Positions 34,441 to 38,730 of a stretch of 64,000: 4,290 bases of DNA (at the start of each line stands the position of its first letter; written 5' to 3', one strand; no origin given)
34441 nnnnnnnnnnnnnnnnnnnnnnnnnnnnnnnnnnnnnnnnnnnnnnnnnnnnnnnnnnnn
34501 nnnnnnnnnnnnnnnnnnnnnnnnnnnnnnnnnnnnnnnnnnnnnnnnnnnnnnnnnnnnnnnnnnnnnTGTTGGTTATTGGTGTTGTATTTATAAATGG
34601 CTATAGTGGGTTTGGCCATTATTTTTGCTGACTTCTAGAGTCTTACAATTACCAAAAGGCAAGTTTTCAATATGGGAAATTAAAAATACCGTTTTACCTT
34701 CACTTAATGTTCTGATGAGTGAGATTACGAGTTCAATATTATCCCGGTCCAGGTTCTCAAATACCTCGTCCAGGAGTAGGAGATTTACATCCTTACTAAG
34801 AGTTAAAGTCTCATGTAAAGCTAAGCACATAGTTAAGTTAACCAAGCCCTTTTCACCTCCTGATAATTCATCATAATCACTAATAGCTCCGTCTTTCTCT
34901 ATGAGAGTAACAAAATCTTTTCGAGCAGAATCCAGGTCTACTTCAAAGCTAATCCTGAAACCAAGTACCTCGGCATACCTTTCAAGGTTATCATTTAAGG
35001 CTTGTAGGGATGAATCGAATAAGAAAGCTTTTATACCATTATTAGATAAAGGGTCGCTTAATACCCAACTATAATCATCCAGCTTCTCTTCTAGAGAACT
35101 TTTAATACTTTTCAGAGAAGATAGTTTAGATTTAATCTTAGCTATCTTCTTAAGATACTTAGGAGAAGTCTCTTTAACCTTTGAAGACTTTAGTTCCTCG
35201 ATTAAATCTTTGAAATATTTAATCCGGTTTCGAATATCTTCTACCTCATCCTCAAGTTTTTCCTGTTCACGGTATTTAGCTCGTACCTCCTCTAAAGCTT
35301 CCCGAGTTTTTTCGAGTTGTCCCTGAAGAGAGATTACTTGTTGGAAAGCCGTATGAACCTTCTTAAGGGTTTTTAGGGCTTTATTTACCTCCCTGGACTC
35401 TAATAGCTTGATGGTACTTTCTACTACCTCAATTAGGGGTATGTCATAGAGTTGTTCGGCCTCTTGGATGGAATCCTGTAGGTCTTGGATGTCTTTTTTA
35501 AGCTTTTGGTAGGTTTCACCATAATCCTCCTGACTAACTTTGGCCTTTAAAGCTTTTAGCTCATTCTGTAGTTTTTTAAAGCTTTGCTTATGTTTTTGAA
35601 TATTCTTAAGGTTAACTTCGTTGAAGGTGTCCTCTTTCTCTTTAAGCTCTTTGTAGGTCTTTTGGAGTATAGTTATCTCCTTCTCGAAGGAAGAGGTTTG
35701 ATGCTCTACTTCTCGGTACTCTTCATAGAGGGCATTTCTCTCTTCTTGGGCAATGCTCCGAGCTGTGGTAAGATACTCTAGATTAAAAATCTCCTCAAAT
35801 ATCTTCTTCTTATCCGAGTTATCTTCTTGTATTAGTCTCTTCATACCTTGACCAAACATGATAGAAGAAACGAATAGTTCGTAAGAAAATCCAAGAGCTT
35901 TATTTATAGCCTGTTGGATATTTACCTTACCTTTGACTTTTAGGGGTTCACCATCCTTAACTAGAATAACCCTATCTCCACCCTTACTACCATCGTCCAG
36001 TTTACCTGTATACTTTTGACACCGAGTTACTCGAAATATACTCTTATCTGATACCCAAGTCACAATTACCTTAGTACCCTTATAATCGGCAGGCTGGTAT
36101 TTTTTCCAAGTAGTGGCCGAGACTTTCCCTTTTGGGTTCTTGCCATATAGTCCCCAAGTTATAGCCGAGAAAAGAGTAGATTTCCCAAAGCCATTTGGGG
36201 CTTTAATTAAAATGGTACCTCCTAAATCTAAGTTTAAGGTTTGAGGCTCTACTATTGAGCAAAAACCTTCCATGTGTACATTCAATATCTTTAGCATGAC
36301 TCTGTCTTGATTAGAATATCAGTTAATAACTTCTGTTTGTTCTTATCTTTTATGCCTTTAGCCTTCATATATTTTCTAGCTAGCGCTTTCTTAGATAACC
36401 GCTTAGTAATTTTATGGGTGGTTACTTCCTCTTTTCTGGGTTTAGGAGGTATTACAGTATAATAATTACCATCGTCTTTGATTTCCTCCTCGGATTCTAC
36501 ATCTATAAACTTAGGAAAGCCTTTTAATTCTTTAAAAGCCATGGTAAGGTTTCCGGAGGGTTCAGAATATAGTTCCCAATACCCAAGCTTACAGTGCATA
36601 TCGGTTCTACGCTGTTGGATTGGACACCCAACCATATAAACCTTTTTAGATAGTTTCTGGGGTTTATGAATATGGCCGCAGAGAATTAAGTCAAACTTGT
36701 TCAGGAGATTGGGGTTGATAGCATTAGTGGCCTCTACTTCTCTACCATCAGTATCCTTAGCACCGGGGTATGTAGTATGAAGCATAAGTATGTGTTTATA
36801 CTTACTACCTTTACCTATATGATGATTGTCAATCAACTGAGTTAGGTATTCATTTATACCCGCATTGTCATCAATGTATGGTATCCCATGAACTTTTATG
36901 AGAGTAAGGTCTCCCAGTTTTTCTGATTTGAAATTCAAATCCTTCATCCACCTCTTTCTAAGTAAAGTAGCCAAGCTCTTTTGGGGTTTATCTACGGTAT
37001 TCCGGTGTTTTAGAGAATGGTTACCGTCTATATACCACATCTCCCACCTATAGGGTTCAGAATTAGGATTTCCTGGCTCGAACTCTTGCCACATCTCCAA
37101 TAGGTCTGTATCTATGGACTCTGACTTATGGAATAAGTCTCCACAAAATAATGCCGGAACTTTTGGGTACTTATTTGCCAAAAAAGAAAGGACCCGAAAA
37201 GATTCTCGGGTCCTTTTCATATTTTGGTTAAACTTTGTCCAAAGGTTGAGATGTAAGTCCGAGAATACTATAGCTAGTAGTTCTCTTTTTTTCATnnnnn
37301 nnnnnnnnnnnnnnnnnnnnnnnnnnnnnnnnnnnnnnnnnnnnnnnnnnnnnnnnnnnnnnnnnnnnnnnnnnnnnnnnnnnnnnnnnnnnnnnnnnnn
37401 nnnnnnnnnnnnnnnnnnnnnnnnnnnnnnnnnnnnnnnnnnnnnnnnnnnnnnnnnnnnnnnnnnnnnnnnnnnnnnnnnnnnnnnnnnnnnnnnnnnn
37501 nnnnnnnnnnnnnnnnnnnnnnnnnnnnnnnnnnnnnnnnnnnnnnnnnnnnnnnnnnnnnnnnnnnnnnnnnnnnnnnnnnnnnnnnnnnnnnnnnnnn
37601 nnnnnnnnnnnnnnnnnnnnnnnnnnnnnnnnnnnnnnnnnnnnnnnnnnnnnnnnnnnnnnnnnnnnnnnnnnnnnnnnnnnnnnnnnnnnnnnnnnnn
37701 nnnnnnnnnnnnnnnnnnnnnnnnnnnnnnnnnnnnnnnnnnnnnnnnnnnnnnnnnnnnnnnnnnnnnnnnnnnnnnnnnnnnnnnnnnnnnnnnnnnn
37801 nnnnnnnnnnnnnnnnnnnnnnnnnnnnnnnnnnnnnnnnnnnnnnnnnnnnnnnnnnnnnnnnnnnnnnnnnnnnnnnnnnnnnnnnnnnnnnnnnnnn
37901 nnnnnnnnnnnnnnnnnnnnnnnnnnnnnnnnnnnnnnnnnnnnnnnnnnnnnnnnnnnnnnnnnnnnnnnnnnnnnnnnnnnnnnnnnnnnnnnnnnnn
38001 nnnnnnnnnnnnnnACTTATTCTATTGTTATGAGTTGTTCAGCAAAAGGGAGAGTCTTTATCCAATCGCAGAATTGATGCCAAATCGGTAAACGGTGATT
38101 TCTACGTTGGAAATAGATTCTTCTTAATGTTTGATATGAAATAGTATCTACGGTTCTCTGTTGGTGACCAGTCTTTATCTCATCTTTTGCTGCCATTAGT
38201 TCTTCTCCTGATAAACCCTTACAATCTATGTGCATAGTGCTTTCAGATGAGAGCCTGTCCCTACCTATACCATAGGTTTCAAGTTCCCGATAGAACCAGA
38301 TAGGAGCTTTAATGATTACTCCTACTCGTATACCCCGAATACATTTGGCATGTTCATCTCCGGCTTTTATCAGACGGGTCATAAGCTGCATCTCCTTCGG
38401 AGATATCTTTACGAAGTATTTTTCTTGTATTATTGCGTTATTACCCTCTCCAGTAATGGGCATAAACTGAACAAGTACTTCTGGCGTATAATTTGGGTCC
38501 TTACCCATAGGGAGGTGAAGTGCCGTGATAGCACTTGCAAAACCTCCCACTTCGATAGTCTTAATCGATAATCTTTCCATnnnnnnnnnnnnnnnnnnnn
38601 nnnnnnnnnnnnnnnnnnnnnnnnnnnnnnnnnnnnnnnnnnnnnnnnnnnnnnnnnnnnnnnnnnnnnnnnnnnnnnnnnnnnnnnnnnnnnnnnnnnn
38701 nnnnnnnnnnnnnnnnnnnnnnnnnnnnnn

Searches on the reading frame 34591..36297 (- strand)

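Call 8: search_protein_families(library=pfam, proteins=[window:34591-36297:-], max_evalue=0.001)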
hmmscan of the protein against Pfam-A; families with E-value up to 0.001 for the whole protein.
window:34591-36297:- (568 aa): 4 families
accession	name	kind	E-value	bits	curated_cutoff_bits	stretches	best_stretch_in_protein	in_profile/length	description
PF13476.12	AAA_23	-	1.1e-12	49.5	27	1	7-253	2-199/201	AAA domain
PF13558.12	SbcC_Walker_B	-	2.5e-09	37.7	27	1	471-529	26-89/90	SbcC/RAD50-like, Walker B motif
PF02463.25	SMC_N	-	6.3e-09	36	40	1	180-556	54-211/220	RecF/RecN/SMC N terminal domain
PF04871.18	Uso1_p115_C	-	0.00024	21.8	28.4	0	259-354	13-78/121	Uso1 / p115 like vesicle tethering protein, C terminal region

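Call 9: search_protein_families(library=phrogs, proteins=[window:34591-36297:-], max_evalue=0.00001)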
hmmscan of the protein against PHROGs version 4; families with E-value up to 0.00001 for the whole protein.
window:34591-36297:- (568 aa): 3 families
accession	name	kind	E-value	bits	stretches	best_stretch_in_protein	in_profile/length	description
phrog_77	-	DNA, RNA and nucleotide metabolism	7.2e-77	260.8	2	234-563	647-950/967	SbcC-like subunit of palindrome specific endonuclease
phrog_293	-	moron, auxiliary metabolic gene and host takeover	6.5e-09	35.3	1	473-544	264-329/1058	ABC transporter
phrog_21388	-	DNA, RNA and nucleotide metabolism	6.6e-08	33.7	1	1-96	1-101/126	exonuclease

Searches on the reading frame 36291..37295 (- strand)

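Call 33: search_protein_families(library=phrogs, proteins=[window:36291-37295:-], max_evalue=0.001)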
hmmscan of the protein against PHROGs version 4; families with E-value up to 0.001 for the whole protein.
window:36291-37295:- (334 aa): 2 families
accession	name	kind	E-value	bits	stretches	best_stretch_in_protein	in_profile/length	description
phrog_100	-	DNA, RNA and nucleotide metabolism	6.7e-26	92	1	3-282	26-293/989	SbcD-like subunit of palindrome specific endonuclease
phrog_1649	-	other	0.00036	20.3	0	9-106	39-114/308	metallo-phosphoesterase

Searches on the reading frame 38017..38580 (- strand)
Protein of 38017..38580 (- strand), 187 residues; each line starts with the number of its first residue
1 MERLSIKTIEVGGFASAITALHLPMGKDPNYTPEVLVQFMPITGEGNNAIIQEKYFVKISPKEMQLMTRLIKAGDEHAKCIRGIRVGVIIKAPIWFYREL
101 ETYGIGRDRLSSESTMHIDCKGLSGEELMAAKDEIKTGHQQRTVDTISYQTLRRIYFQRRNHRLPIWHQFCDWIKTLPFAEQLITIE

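Call 33: search_protein_families(library=phrogs, proteins=[window:38017-38580:-], max_evalue=0.001)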
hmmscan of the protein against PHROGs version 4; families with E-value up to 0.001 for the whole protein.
window:38017-38580:- (187 aa): 1 family
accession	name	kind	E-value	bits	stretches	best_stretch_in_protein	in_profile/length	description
phrog_6721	-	unknown function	1.5e-25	91.1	2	137-185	168-216/218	-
